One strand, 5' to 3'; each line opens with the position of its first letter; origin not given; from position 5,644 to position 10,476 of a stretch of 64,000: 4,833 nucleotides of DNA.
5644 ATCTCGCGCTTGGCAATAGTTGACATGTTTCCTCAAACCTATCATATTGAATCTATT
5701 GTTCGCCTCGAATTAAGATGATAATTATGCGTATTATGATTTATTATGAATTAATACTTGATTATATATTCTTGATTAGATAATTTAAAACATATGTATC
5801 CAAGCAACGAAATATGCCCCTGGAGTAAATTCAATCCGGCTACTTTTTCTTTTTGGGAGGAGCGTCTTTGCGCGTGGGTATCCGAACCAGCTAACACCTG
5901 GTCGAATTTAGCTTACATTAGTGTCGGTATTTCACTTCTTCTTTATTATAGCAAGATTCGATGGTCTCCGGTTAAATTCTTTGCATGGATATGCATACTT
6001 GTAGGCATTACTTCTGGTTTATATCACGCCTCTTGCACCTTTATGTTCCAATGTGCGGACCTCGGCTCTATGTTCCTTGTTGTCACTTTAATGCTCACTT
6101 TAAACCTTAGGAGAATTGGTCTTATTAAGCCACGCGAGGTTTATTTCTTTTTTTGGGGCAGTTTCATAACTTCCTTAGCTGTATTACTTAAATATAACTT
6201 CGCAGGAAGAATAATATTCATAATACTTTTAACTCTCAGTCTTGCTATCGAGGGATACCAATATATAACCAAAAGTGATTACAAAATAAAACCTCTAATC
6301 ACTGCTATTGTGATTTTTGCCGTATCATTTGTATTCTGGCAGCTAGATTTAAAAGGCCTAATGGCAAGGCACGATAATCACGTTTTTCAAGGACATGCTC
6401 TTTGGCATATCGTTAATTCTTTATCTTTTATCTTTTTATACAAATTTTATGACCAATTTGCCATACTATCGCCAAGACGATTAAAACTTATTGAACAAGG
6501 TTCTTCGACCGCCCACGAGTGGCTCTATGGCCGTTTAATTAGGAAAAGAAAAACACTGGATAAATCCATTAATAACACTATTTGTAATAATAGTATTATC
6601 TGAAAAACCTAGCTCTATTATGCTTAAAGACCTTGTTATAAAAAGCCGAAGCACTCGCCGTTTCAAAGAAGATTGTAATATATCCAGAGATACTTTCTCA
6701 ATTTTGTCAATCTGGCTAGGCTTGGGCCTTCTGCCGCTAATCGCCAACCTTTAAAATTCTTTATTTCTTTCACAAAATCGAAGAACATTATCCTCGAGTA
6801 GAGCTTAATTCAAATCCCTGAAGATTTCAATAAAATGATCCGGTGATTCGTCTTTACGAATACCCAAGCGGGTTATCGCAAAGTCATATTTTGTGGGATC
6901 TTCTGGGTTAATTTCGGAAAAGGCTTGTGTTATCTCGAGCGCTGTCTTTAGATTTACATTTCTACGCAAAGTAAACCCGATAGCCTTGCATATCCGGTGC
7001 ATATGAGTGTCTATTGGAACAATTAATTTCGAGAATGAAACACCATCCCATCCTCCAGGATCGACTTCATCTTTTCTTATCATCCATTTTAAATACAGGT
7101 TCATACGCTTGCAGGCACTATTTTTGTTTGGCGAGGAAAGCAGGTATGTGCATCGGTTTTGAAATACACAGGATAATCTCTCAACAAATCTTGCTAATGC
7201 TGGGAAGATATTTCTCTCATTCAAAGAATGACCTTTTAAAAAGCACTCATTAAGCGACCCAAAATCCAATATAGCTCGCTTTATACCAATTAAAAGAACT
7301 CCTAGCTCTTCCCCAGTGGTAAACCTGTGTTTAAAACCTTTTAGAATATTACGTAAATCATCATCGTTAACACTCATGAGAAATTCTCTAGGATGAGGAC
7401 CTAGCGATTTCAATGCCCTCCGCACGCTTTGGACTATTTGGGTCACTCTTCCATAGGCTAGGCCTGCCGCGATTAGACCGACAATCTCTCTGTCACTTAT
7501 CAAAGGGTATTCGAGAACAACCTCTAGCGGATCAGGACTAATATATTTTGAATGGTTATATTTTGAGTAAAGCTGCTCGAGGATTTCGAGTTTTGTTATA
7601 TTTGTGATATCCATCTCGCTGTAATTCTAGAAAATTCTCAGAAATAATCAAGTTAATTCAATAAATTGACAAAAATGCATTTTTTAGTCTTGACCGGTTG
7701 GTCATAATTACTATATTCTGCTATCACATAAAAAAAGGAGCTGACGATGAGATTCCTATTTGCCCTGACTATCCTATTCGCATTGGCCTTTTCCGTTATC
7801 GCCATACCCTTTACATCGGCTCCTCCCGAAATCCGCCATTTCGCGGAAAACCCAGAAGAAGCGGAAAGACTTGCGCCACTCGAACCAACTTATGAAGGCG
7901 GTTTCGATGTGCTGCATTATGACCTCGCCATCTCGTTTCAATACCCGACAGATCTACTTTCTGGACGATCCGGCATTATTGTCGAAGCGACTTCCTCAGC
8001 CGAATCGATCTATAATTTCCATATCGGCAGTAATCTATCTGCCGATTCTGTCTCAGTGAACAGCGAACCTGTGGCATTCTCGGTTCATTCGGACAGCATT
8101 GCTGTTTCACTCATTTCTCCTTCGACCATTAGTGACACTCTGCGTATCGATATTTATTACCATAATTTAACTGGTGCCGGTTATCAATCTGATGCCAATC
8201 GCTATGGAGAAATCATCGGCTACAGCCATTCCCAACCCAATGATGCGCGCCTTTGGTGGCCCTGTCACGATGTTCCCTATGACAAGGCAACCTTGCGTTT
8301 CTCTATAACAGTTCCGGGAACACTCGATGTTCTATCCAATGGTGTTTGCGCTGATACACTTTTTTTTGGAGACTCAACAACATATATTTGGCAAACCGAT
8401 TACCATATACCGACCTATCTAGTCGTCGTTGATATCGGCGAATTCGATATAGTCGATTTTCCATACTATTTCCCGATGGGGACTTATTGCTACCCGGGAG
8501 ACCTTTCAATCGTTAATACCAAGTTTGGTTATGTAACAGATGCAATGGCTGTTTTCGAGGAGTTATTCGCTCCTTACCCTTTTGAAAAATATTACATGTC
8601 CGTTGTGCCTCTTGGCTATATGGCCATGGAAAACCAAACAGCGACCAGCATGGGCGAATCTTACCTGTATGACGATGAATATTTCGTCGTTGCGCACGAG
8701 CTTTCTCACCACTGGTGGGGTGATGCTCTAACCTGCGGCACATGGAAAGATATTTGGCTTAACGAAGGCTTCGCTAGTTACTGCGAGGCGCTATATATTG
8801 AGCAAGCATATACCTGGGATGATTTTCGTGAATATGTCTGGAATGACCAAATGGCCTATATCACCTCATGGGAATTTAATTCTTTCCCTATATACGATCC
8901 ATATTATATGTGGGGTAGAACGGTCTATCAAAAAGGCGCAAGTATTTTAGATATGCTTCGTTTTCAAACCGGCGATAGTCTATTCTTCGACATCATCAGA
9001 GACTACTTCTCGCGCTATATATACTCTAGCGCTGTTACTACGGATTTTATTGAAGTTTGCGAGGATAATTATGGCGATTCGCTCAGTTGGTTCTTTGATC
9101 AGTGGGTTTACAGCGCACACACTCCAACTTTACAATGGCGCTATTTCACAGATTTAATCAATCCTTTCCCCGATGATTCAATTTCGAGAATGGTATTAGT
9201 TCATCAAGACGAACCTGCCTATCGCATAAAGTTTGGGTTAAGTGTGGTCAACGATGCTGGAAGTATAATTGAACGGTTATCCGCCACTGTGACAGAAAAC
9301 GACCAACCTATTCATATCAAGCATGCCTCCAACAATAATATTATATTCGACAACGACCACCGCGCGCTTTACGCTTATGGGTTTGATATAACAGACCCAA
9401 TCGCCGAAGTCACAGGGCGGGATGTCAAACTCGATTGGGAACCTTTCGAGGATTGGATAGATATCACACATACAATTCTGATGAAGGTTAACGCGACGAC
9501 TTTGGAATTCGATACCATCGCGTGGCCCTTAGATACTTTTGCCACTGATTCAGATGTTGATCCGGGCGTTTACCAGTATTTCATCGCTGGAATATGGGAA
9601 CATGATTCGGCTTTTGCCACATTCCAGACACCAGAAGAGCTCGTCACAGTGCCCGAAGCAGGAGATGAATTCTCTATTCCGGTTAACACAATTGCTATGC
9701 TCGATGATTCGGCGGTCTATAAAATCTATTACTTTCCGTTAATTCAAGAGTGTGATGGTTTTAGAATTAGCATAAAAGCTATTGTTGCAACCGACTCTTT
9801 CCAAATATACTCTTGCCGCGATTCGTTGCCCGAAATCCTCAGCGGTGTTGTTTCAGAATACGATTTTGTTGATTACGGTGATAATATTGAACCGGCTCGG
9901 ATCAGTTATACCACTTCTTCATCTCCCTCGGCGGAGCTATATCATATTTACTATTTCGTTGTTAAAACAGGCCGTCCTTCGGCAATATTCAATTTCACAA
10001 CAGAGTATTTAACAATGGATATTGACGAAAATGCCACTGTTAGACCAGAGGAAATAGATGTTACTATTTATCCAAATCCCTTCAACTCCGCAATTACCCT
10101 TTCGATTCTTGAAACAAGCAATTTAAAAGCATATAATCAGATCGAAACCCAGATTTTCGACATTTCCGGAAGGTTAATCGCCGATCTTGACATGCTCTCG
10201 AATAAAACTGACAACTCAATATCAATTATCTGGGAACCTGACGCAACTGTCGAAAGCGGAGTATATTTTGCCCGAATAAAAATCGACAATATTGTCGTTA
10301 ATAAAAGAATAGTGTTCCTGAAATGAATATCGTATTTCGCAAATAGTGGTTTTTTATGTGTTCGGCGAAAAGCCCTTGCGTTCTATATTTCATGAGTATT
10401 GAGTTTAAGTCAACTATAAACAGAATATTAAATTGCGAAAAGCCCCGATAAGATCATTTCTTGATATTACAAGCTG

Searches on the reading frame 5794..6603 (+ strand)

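Call 59: search_protein_families(library=pfam, proteins=[window:5794-6603:+], max_evalue=0.00001)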
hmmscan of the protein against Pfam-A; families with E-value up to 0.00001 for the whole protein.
window:5794-6603:+ (269 aa): 1 family
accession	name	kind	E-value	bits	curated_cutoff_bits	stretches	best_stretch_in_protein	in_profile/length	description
PF05875.18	Ceramidase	-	2.4e-16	60.3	32.5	1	28-221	19-232/259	Ceramidase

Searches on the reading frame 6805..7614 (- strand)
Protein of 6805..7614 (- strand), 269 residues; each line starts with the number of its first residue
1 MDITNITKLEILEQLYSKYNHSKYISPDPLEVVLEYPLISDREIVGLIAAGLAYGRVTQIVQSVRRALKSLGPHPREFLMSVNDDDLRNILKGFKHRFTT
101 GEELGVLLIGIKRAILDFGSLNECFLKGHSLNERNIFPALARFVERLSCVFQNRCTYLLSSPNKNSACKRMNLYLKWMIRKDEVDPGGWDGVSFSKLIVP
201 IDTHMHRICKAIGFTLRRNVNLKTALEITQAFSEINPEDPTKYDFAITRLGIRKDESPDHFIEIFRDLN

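Call 59: search_protein_families(library=pfam, proteins=[window:6805-7614:-], max_evalue=0.00001)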
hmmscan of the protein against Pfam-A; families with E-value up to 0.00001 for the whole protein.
window:6805-7614:- (269 aa): 1 family
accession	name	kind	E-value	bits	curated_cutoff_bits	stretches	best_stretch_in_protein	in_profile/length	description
PF09674.15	DUF2400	-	8.1e-69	232.5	25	1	28-252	1-224/225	Protein of unknown function (DUF2400)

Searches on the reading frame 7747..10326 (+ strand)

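Call 59: search_protein_families(library=pfam, proteins=[window:7747-10326:+], max_evalue=0.00001)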
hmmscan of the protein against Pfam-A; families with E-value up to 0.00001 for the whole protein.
window:7747-10326:+ (859 aa): 3 families
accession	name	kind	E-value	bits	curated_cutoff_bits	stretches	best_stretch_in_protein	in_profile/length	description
PF01433.26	Peptidase_M1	-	3.6e-31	108.9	27.7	1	265-453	8-218/218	Peptidase family M1 domain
PF17900.6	Peptidase_M1_N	-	2.4e-13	51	25.8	1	56-225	3-186/186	Peptidase M1 N-terminal domain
PF18962.6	Por_Secre_tail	-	2.4e-09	37.8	27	1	774-856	1-75/75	Secretion system C-terminal sorting domain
